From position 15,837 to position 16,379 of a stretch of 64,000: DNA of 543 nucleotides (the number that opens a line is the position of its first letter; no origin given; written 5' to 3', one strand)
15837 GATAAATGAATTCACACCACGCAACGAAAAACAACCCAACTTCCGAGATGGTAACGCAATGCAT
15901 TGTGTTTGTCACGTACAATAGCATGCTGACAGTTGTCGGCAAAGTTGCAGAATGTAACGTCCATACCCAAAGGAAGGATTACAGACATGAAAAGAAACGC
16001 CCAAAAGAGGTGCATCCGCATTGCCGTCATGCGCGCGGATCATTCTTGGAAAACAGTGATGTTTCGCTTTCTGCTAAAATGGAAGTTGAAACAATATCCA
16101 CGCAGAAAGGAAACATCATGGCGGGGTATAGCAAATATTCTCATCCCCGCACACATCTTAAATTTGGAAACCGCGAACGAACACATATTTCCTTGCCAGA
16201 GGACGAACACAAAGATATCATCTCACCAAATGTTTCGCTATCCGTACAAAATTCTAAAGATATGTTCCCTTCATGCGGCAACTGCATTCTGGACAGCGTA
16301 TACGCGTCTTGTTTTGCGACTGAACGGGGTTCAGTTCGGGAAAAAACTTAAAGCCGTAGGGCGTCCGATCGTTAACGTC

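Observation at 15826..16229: Conserved ~200-nt intergenic element with a retained stem, upstream of the glycan-cluster acetyltransferase; second inverted copy at 32.1-32.3 kb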

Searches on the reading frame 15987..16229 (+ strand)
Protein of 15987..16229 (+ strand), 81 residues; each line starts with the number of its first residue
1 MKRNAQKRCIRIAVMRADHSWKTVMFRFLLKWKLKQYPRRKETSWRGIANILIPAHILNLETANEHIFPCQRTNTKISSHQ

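Call 21: find_homologous_proteins(query=window:15987-16229:+, max_evalue=0.1)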
Query seq(81 aa) (81 aa): 1 proteins with E <= 0.1 among 1 candidates.
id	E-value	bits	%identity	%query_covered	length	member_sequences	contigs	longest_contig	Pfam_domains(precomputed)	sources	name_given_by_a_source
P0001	6.4e-22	95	68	88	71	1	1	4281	-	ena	-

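Call 23: find_encoding_contigs(protein=P0001, flank=10000)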
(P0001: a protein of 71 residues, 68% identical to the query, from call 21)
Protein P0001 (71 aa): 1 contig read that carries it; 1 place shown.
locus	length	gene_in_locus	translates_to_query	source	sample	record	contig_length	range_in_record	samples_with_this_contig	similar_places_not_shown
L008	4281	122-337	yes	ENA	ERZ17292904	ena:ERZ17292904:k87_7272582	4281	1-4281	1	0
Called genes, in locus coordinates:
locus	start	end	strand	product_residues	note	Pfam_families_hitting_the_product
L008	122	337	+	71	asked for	-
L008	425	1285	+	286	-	PF02311:AraC_binding (weak), PF07883:Cupin_2 (weak), PF00165:HTH_AraC (faint), PF12833:HTH_18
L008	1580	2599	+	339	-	PF08240:ADH_N (weak), PF16912:Glu_dehyd_C (weak), PF00107:ADH_zinc_N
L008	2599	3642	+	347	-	PF08240:ADH_N, PF00107:ADH_zinc_N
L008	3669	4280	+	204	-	?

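Call 38: search_protein_representatives(alignment_id=A4)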
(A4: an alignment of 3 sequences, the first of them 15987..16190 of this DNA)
Query: 3 sequences, 70 profile positions. Proteins with E-value up to 0.001 (for the whole library): 7; up to 1e-10: 3; up to 1e-30: 0. The best 7 are listed.
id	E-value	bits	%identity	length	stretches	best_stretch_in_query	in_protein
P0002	2.7e-30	120.2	-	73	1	1-64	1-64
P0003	2.4e-22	94.8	-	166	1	1-54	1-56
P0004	6.3e-13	64.6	-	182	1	15-61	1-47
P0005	1.0e-07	47.9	-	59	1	1-37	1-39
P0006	5.9e-07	45.5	-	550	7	37-48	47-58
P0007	1.2e-05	41.3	-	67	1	1-53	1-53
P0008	1.7e-04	37.6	-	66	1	1-30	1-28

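Call 41: find_homologous_proteins(query=A5, max_evalue=0.01)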
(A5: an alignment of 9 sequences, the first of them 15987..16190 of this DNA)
Query A5 (9 sequences) (68 aa, profile of the alignment): 10 proteins with E <= 0.01 among 2865 candidates.
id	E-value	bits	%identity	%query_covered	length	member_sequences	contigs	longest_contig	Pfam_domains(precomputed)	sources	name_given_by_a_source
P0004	2.0e-56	208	50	74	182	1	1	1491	-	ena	-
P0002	2.5e-32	130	72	96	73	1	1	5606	-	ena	-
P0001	4.1e-31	126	75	90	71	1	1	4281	-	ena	-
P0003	4.2e-31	126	71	78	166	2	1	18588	-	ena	-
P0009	1.6e-29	121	71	78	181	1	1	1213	-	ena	-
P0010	9.7e-27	112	94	100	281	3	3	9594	PF14602.13,PF00132.31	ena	-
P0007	8.7e-22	95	43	78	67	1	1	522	-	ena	-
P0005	2.7e-16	78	70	51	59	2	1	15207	-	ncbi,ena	-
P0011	7.0e-12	63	70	44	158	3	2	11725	-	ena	-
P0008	1.1e-8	53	67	44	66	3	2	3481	-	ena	-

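Call 42: find_encoding_contigs(protein=P0003, flank=10000)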
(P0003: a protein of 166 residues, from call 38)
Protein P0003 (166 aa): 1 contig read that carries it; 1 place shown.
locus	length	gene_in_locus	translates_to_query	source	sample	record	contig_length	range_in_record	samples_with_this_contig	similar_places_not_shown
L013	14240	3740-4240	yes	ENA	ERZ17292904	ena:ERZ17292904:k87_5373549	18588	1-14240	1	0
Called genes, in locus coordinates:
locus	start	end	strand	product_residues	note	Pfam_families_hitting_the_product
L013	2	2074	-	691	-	?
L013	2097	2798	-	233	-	PF16316:DUF4956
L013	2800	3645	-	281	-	PF09359:VTC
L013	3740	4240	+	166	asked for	-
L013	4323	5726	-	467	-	PF11638:DnaA_N, PF00308:Bac_DnaA, PF00004:AAA, PF01695:IstB_IS21, PF13401:AAA_22 (faint), PF08299:Bac_DnaA_C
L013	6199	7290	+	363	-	PF01321:Creatinase_N (weak), PF00557:Peptidase_M24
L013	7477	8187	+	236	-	PF07963:N_methyl (faint)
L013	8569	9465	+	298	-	PF00122:E1-E2_ATPase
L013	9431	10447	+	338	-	PF00702:Hydrolase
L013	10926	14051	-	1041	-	PF17132:Glyco_hydro_106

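Call 43: find_encoding_contigs(protein=P0005, flank=10000)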
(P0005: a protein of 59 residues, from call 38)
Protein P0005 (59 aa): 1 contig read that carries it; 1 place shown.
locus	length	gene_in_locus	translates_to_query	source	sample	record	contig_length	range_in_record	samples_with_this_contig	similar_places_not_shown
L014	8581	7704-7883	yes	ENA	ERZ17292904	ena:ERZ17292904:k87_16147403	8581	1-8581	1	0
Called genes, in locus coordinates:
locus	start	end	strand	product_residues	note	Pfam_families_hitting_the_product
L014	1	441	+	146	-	?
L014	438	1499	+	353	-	PF21687:T2SSK_1st, PF12836:HHH_3 (faint)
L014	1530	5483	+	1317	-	PF12969:DUF3857, PF01841:Transglut_core, PF04473:DUF553 (faint), PF12969:DUF3857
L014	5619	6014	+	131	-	PF03061:4HBT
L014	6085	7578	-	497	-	PF00860:Xan_ur_permease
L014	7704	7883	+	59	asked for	-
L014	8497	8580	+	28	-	?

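Call 44: find_encoding_contigs(protein=P0011, flank=10000)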
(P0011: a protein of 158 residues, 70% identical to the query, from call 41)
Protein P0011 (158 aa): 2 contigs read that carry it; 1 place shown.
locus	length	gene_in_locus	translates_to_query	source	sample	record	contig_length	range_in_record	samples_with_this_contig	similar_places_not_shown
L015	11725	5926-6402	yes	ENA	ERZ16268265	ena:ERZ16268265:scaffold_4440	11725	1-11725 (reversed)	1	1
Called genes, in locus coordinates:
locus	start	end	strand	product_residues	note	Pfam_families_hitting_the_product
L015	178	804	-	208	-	PF00657:Lipase_GDSL, PF13472:Lipase_GDSL_2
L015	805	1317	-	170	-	-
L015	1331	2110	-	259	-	-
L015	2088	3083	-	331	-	-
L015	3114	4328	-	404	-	PF21710:Spt6_S1 (faint), PF23459:S1_RRP5 (faint), PF00575:S1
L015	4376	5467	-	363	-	PF00712:DNA_pol3_beta, PF02767:DNA_pol3_beta_2, PF02768:DNA_pol3_beta_3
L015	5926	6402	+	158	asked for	-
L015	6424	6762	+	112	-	-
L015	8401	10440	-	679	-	PF01134:GIDA, PF12831:FAD_oxidored, PF01134:GIDA, PF21680:GIDA_C_1st (weak), PF13932:SAM_GIDA_C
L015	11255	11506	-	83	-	-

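Call 45: find_encoding_contigs(protein=P0002, flank=10000)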
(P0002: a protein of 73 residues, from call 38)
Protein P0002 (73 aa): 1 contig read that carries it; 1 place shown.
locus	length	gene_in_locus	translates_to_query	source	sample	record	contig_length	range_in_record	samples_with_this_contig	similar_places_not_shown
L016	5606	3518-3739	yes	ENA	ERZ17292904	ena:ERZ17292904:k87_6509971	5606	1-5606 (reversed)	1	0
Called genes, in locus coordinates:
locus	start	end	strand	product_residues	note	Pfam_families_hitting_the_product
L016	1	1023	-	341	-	?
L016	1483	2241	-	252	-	PF06283:ThuA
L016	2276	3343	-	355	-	PF01408:GFO_IDH_MocA, PF22725:GFO_IDH_MocA_C3, PF02894:GFO_IDH_MocA_C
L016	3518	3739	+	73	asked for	-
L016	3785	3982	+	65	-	-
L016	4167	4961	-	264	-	PF04765:TOD1_MUCI70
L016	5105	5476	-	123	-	PF16561:AMPK1_CBM, PF22058:X25_BaPul_like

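Call 46: find_encoding_contigs(protein=P0008, flank=10000)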
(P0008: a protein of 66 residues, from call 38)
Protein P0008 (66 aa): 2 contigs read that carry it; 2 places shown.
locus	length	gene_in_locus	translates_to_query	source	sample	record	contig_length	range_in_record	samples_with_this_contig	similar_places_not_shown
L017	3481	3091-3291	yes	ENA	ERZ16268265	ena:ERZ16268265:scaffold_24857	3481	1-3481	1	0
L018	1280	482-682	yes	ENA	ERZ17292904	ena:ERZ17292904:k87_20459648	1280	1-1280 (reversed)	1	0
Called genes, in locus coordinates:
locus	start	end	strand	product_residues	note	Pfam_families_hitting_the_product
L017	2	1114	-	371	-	?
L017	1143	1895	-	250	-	PF20772:TACO1_YebC_N, PF01709:Transcrip_reg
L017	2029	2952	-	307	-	PF04055:Radical_SAM (weak)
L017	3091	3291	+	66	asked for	-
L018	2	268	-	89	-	?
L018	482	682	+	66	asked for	-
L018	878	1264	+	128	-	-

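Call 47: find_encoding_contigs(protein=P0004, flank=10000)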
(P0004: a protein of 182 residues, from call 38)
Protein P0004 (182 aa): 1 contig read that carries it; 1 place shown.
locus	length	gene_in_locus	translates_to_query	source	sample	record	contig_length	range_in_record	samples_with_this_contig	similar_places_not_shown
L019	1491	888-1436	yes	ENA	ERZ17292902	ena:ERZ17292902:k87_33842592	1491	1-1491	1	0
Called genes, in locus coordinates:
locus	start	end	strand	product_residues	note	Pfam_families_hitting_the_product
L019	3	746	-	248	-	?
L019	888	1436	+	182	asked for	-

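Call 48: find_encoding_contigs(protein=P0009, flank=10000)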
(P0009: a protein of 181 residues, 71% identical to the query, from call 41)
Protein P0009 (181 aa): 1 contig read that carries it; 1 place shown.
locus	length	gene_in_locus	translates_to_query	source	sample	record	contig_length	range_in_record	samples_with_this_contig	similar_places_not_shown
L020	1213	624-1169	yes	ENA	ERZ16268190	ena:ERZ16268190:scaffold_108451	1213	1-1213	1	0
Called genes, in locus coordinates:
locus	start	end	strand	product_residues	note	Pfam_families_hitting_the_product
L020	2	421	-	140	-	?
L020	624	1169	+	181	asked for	-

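Call 49: find_encoding_contigs(protein=P0007, flank=10000)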
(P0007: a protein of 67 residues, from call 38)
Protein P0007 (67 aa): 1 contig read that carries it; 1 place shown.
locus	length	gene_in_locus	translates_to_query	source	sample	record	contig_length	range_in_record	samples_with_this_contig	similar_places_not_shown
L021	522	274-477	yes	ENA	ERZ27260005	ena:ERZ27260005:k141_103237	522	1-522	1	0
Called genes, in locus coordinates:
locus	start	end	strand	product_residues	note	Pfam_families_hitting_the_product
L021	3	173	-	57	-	?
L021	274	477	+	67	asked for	-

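Call 56: search_protein_families(library=pfam, proteins=[P0003, P0009, P0011, L018:878-1264:+, L015:6424-6762:+, P0004, L016:3785-3982:+], max_evalue=1)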
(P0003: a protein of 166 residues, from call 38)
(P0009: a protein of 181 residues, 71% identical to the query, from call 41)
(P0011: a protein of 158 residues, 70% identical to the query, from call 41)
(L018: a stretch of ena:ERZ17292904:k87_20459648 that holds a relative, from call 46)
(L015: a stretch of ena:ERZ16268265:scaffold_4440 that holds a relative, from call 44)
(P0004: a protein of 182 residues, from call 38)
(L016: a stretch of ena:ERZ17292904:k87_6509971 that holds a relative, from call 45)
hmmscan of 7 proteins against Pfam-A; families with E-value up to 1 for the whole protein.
P0003 (166 aa): 0 families

P0009 (181 aa): 0 families

P0011 (158 aa): 0 families

L018:878-1264:+ (128 aa): 0 families

L015:6424-6762:+ (112 aa): 0 families

P0004 (182 aa): 0 families

L016:3785-3982:+ (65 aa): 0 families

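Call 62: search_protein_families(library=ncbifam, proteins=[P0009], max_evalue=10)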
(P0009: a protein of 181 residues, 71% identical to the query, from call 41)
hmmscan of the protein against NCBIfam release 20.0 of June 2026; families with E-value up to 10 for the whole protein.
P0009 (181 aa): 0 families
